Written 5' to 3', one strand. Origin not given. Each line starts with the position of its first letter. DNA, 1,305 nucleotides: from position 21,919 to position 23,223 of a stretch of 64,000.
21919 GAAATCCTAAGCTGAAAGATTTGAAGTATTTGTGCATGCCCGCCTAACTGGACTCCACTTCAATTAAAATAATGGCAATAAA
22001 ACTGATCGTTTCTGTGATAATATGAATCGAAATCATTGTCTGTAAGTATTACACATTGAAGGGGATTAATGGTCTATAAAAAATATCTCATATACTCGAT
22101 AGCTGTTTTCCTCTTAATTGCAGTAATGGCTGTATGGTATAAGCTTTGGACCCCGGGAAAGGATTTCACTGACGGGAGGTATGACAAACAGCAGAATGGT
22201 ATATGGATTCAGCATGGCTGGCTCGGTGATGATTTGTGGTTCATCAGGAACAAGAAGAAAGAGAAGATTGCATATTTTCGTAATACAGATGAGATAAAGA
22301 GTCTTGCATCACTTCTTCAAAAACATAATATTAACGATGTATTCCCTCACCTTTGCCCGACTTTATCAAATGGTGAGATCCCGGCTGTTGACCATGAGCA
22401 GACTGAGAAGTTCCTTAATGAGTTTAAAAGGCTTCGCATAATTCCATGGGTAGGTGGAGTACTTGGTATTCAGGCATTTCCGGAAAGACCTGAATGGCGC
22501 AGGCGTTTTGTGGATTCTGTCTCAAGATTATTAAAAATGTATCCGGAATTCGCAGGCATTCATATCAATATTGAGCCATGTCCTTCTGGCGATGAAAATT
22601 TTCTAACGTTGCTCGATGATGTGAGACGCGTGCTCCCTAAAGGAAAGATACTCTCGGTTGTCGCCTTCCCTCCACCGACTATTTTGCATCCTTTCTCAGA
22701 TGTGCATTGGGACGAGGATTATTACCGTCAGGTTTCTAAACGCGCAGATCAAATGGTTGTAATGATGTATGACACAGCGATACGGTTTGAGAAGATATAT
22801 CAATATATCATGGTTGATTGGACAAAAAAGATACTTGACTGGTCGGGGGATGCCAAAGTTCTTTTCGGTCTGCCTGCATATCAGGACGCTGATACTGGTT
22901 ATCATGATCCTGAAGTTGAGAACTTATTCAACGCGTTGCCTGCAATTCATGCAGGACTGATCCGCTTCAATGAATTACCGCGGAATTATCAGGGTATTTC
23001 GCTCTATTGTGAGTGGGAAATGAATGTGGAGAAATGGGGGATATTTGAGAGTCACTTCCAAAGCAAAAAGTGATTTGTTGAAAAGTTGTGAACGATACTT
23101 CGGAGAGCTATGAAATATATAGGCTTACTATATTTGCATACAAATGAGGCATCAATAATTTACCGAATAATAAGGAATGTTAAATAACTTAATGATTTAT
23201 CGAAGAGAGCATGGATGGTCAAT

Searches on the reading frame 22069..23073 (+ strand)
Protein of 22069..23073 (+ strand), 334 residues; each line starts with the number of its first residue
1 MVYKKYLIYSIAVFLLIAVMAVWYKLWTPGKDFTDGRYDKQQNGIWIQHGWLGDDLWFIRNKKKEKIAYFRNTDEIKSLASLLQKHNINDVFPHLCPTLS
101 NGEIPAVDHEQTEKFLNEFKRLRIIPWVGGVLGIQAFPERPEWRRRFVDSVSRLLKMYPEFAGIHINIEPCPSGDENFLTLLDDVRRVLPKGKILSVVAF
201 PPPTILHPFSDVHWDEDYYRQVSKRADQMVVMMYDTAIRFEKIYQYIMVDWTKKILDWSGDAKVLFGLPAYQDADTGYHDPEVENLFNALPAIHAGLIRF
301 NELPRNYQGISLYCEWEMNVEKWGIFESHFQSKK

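Call 26: search_protein_families(library=pfam, proteins=[window:22069-23073:+], max_evalue=0.01)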
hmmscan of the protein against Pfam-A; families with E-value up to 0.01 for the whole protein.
window:22069-23073:+ (334 aa): 2 families
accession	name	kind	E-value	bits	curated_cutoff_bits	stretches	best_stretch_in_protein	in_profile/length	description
PF00704.34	Glyco_hydro_18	-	1.1e-10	42.2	29.6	1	117-284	60-242/317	Glycosyl hydrolases family 18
PF01261.30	AP_endonuc_2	-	0.0049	17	31.1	0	74-188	28-144/249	Xylose isomerase-like TIM barrel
